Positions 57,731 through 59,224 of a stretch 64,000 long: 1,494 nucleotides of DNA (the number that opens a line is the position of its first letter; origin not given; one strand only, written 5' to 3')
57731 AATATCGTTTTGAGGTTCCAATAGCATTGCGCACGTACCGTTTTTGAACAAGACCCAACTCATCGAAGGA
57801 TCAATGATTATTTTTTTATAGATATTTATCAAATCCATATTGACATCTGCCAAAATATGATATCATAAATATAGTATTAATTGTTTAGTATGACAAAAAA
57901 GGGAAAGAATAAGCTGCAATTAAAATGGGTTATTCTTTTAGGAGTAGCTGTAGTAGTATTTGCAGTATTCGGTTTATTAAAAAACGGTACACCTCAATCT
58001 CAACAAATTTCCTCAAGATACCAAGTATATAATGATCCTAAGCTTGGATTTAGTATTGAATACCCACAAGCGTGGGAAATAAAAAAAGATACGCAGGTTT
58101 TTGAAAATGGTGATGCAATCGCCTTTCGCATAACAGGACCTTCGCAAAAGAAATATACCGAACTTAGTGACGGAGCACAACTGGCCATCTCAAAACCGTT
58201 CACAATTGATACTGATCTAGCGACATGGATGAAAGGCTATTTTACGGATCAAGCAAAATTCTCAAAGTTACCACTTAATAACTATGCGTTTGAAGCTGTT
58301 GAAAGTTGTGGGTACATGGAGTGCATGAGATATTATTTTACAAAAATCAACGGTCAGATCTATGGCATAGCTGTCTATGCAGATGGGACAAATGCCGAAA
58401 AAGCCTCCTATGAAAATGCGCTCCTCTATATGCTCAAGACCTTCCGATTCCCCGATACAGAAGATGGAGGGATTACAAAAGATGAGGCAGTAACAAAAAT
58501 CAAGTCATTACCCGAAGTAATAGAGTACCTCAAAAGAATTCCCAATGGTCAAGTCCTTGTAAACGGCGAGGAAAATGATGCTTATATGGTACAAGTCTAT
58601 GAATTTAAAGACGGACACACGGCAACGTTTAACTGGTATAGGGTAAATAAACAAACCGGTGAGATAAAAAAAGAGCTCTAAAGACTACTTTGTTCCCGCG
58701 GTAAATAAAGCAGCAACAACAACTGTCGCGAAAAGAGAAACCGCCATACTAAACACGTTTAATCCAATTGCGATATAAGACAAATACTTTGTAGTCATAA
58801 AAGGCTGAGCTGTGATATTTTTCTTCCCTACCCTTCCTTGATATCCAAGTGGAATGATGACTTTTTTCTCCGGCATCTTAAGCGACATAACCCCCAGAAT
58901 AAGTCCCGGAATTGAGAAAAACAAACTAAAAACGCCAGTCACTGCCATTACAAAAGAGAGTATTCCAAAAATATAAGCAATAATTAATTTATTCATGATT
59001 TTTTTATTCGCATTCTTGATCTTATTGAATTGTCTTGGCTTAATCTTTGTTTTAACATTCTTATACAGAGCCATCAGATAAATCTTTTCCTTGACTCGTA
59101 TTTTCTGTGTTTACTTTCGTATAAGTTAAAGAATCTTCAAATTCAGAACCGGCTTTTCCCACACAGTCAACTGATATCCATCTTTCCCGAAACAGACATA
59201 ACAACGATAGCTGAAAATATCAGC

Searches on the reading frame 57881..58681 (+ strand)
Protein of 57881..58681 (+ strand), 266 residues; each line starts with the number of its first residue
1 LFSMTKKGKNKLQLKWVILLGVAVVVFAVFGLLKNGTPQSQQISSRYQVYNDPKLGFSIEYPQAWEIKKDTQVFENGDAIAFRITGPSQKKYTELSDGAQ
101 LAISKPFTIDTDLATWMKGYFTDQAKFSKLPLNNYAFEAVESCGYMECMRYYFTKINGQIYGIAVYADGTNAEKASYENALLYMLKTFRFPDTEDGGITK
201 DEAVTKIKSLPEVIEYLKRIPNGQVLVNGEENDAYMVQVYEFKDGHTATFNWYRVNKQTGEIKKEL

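Call 3: search_protein_families(library=pfam, proteins=[window:57881-58681:+], max_evalue=1)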
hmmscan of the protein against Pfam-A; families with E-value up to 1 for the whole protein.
window:57881-58681:+ (266 aa): 3 families
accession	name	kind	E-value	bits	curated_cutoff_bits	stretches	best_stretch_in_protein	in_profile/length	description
PF18933.6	PsbP_2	-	0.0012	19.4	27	1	18-72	4-69/184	PsbP-like protein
PF01789.22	PsbP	-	0.038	14.5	23.5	1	46-82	2-34/155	PsbP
PF19829.4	DUF6310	-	0.093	13.2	27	1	220-265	35-80/126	Family of unknown function (DUF6310)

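Call 4: search_protein_families(library=ncbifam, proteins=[window:57881-58681:+], max_evalue=1)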
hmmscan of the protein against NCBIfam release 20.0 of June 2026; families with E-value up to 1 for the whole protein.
window:57881-58681:+ (266 aa): 1 family
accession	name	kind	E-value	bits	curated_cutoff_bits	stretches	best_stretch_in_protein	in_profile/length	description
NF045849.1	ICE_MMCAP2_0565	equivalog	0.094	12.4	40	1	6-33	48-76/80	Mbov_0395 family pilin-like conjugal transfer protein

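Call 38: search_protein_families(library=padloc, proteins=[window:57881-58681:+], max_evalue=0.1)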
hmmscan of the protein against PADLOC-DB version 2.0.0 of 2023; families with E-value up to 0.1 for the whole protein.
window:57881-58681:+ (266 aa): 0 families

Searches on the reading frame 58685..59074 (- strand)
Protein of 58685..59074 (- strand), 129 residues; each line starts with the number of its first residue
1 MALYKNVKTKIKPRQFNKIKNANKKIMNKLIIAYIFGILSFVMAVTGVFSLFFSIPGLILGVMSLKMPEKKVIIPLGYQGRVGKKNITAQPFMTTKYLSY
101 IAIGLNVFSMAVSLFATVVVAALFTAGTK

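Call 3: search_protein_families(library=pfam, proteins=[window:58685-59074:-], max_evalue=1)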
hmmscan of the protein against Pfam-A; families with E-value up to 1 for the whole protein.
window:58685-59074:- (129 aa): 5 families
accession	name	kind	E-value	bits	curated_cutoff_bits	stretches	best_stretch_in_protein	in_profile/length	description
PF13828.11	DUF4190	-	3.7e-05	23.8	35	1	37-66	2-32/62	Domain of unknown function (DUF4190)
PF15038.11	Jiraiya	-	0.0032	17.5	27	1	34-123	5-81/169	Jiraiya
PF20990.2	DUF2207_C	-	0.013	15.6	33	1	4-65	111-179/247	Predicted membrane protein (DUF2207) C-terminal domain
PF00335.26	Tetraspanin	-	0.16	12.1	32.1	1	33-119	2-67/225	Tetraspanin family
PF06687.17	SUR7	-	0.5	10.4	29.6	0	17-126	100-166/201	SUR7/PalI family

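Call 4: search_protein_families(library=ncbifam, proteins=[window:58685-59074:-], max_evalue=1)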
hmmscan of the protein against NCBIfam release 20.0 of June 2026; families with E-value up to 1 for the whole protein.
window:58685-59074:- (129 aa): 1 family
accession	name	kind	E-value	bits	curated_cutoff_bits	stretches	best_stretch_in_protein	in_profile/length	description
NF040945.1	CCC_membrane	equivalog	0.00099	19.4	65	1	32-119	4-81/99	CCC motif membrane protein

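Call 38: search_protein_families(library=padloc, proteins=[window:58685-58996:-], max_evalue=0.1)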
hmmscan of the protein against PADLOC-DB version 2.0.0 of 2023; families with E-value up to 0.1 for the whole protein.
window:58685-58996:- (103 aa): 0 families

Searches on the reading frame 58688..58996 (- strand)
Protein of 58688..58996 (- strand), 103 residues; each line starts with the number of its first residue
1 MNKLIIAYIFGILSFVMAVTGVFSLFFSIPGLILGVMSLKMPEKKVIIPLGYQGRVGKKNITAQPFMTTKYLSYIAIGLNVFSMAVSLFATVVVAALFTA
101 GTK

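Call 61: find_related_loci(query=A8, collection=metagenome_contigs, flank=6000)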
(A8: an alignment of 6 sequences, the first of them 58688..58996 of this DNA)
Query A8 (103 aa) in metagenome_contigs; peptide patterns used: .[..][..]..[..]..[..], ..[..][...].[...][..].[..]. (x = any residue, [..] = any of these).
231 stretches matched a pattern; 19 encode a relative of the query (tblastn E <= 1e-3); 19 distinct loci.
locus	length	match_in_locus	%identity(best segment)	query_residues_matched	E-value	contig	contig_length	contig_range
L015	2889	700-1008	84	1-103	1e-55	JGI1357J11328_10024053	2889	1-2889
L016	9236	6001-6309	83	1-103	1e-54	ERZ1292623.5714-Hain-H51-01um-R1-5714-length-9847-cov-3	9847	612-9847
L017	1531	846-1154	79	1-103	6e-53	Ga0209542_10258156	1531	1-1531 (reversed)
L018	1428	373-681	78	1-103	3e-53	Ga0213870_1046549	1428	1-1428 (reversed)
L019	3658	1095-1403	79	1-103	9e-52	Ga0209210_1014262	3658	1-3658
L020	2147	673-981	73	1-103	6e-51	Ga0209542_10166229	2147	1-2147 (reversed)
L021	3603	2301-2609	75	1-103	4e-49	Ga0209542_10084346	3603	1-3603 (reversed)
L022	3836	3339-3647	73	1-103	7e-48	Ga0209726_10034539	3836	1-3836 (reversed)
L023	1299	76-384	75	1-103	5e-49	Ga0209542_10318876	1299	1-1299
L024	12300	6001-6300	74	4-103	4e-46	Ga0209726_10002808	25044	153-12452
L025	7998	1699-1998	74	4-103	4e-46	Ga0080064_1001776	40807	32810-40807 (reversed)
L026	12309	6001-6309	69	1-103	2e-45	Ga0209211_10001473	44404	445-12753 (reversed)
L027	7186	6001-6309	69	1-103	7e-45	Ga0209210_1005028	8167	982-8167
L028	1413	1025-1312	73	1-96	3e-46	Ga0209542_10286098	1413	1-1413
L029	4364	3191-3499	64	1-103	5e-42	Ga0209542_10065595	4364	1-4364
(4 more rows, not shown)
